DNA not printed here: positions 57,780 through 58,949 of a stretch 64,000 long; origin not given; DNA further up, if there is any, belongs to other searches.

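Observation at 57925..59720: Low-GC two-gene nuclease cassette (GIY-YIG/DUF4357-like + PD-(D/E)xK/DUF5655-like) with no methyltransferase: candidate undescribed defence module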

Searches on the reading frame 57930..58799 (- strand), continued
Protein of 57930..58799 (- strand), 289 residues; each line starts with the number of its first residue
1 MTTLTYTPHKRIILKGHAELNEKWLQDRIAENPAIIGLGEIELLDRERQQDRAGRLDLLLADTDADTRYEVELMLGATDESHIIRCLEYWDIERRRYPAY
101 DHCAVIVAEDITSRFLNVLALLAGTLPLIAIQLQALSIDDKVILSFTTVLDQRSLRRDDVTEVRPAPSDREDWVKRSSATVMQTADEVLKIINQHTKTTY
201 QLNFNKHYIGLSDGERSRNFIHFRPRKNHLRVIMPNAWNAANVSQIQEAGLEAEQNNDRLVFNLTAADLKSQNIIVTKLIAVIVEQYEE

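Call 44: search_protein_families(library=pfam, alignment_id=A1, max_evalue=5)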
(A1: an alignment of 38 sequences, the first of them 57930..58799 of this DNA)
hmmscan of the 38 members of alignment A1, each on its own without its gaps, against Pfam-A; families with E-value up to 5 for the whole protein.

A. member 1, window:57930-58799:- (289 aa): 1 family
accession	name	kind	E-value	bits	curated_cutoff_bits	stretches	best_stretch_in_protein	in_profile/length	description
PF18899.5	DUF5655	-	0.13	12.7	24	1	175-232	6-59/109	Domain of unknown function (DUF5655)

B. families by the number of members that match (of 38 scanned): 11 families
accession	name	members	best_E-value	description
PF18899.5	DUF5655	8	8.4e-05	Domain of unknown function (DUF5655)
PF01556.23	DnaJ_C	6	0.013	DnaJ C terminal domain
PF01904.24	DUF72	2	0.063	Protein of unknown function DUF72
PF03885.18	DUF327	2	0.13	Protein of unknown function (DUF327)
PF12686.12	DUF3800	1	0.029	Protein of unknown function (DUF3800)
PF16590.10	ESP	1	0.043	Exocrine gland-secreting peptide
PF14281.12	PDDEXK_4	1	0.068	PD-(D/E)XK nuclease superfamily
PF07765.17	KIP1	1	0.17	KIP1-like protein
PF18390.7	GlgX_C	1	0.19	Glycogen debranching enzyme C-terminal domain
PF22966.1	INTS7_C_plants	1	0.23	Integrator complex subunit 7, C-terminal domain in plants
PF25374.1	Cadherin_FAT4_N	1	0.32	FAT4-like, N-terminal cadherin-like domain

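Call 52: search_protein_families(library=pfam, alignment_id=A3, max_evalue=0.00001)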
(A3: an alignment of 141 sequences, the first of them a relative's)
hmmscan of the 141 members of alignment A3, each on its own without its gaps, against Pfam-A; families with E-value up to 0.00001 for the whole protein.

A. member 1, L001:5032-5781:+ (249 aa): 0 families

B. families by the number of members that match (of 141 scanned): 172 families (the first 25 are shown)
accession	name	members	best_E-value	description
PF00501.34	AMP-binding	3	3.9e-80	AMP-binding enzyme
PF13193.12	AMP-binding_C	3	1.2e-24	AMP-binding enzyme C-terminal domain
PF00583.31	Acetyltransf_1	3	2.3e-09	Acetyltransferase (GNAT) family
PF13508.13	Acetyltransf_7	3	4.8e-09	Acetyltransferase (GNAT) domain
PF20473.4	MmeI_Mtase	2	3.8e-84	MmeI, DNA-methyltransferase domain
PF18766.7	SWI2_SNF2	2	1.4e-73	SWI2/SNF2 ATPase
PF20464.3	MmeI_N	2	2.3e-44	MmeI, N-terminal domain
PF07719.23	TPR_2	2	1.1e-37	Tetratricopeptide repeat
PF04471.18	Mrr_cat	2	4.1e-37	Restriction endonuclease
PF04851.21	ResIII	2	6.5e-36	Type III restriction enzyme, res subunit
PF14338.12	Mrr_N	2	4.2e-31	Mrr N-terminal domain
PF14559.12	TPR_19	2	1.5e-29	Tetratricopeptide repeat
PF13432.12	TPR_16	2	1.2e-26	Tetratricopeptide repeat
PF18741.7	MTES_1575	2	1.4e-26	REase_MTES_1575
PF13428.12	TPR_14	2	1.4e-23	Tetratricopeptide repeat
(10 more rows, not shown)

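Call 56: search_protein_families(library=padloc, alignment_id=A3, max_evalue=0.00001)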
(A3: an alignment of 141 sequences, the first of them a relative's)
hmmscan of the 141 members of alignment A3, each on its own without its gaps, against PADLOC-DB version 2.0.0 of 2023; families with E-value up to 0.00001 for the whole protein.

A. member 1, L001:5032-5781:+ (249 aa): 0 families

B. families by the number of members that match (of 141 scanned): 312 families (the first 25 are shown)
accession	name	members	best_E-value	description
PDLC03920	MkoA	3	1.6e-38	-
PDLC03921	MkoA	3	1.2e-16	-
PDLC05009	PDC-S37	2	8.7e-158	-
PDLC02194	Hhe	2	5.5e-83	-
PDLC03657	mREase_IV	2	2.3e-81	Type IV methyl-directed restriction enzyme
PDLC03627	REase_MTase_IIG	2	1.5e-80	Type IIG restriction enzyme-methyltransferase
PDLC04135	mad3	2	1.4e-57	mads_3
PDLC04134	mad2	2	1.8e-50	mads_2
PDLC03048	REase_I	2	3e-49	Type I restriction enzyme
PDLC03049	REase_I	2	1.1e-38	Type I restriction enzyme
PDLC04796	PDC-S02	2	1.2e-27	-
PDLC02707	PbeA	2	1.3e-24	PbeA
PDLC03924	MkoC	2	1.7e-24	-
PDLC04140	mad8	2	5.2e-23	mads_8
PDLC04806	PDC-S02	2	1.6e-21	-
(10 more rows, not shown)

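Call 67: search_dna_similar(query=window:57930-58799:-, collection=phages, mode=protein, max_evalue=0.001, max_rows=15)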
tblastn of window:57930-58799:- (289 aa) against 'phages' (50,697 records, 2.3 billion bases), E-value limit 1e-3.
No match.

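Call 78: search_dna_similar(query=window:57930-58799:-, collection=plasmids, mode=protein, max_evalue=0.00001, max_rows=25)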
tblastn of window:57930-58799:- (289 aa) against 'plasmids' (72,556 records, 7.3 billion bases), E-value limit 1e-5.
Records with a match: 13; places in all: 13; records where one place covers at least 80% of the query: 4.
Best place of each record, by identity: 60-80% 3; <60% 10.
By first word of the organism name: Bradyrhizobium 8; Rhizobium 3; Priestia 1; Rhodococcus 1.
By predicted mobility (MOB-suite, as given by PLSDB): non-mobilizable 6; conjugative 5; mobilizable 2.
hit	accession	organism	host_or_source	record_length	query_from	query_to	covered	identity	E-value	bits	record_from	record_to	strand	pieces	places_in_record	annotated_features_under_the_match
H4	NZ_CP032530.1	Priestia megaterium NCT-2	contaminated soil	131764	3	287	99%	41.1%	2e-50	185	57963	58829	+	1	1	hypothetical protein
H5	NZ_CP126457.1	Rhodococcus sp. AH-ZY2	single cell,soil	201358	9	195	65%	52.6%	5e-39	152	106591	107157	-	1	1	hypothetical protein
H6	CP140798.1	Rhizobium beringeri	Trifolium pratense,whole organism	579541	4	142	41%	61.7%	2e-28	172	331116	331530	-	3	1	none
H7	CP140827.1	Rhizobium beringeri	Trifolium pratense,whole organism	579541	4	142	41%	61.7%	2e-28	172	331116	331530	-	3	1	none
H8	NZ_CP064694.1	Bradyrhizobium sp. 187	Acmispon strigosus,cell culture,root ...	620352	18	253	73%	34.4%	3e-17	114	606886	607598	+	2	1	hypothetical protein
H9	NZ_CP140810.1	Rhizobium beringeri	Trifolium pratense,whole organism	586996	4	142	41%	60.8%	3e-28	171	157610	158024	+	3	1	none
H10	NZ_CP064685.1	Bradyrhizobium sp. CW1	Acmispon strigosus,cell culture,bulk ...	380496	18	286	93%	25.9%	9e-9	64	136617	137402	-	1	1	hypothetical protein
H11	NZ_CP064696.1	Bradyrhizobium sp. 184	Acmispon strigosus,cell culture,root ...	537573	18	286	93%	25.9%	2e-8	63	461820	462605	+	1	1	hypothetical protein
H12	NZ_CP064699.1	Bradyrhizobium sp. 183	Acmispon strigosus,cell culture,root ...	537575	18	286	93%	25.9%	2e-8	63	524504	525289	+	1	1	hypothetical protein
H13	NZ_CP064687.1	Bradyrhizobium sp. 4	Acmispon strigosus,cell culture,root ...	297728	18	151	46%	51.5%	2e-17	114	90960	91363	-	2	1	none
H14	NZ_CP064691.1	Bradyrhizobium sp. 192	Acmispon strigosus,cell culture,root ...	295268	18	223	63%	36.4%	3e-14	104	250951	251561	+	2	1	hypothetical protein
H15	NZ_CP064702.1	Bradyrhizobium sp. 172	Acmispon strigosus,cell culture,root ...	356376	18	227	73%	26.3%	2e-7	59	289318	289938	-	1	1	hypothetical protein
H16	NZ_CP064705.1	Bradyrhizobium sp. 155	Acmispon strigosus,cell culture,root ...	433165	18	227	73%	26.3%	1e-6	57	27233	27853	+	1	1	hypothetical protein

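Call 80: get_annotated_region(hit=H4, flank=8000)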
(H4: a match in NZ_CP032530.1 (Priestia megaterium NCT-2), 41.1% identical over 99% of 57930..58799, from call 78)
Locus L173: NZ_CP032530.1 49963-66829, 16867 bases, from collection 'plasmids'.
description: Priestia megaterium NCT-2 plasmid pNCT2_2, complete sequence
organism: Priestia megaterium NCT-2 (NCBI taxid 1138452)
taxonomy: Bacteria; Bacillota; Bacilli; Bacillales; Bacillaceae; Priestia; Priestia megaterium; Priestia megaterium NCT-2
host: -; source: contaminated soil; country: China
typing (MOB-suite, as given by PLSDB): mobilizable; replicon rep_cluster_385; relaxase MOBP
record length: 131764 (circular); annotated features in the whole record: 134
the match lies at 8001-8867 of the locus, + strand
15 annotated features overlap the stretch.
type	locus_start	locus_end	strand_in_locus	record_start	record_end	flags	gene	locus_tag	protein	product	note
CDS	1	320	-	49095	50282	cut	-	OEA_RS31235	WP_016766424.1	reverse transcriptase domain-containing protein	-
CDS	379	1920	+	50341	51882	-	-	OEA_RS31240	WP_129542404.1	IS1182 family transposase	-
CDS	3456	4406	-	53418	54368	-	-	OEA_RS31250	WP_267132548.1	damage repair protein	-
CDS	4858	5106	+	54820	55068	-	-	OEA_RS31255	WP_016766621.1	hypothetical protein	-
CDS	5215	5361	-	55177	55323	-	-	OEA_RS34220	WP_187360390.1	hypothetical protein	-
CDS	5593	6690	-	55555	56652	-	-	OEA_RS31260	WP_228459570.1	GTPase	-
CDS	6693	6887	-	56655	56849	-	-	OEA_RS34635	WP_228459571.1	hypothetical protein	-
CDS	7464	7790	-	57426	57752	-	-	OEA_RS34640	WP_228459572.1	hypothetical protein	-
CDS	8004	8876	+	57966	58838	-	-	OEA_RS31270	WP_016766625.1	hypothetical protein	-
CDS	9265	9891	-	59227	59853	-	-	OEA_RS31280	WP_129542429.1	hypothetical protein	-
CDS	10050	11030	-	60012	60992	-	-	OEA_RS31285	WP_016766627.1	hypothetical protein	-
CDS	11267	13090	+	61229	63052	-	-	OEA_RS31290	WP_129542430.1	ATP-binding protein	-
CDS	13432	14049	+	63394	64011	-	-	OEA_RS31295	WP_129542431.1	hypothetical protein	-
CDS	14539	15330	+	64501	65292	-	-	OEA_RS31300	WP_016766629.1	hypothetical protein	-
CDS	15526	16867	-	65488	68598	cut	-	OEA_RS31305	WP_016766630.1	type I restriction endonuclease subunit R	-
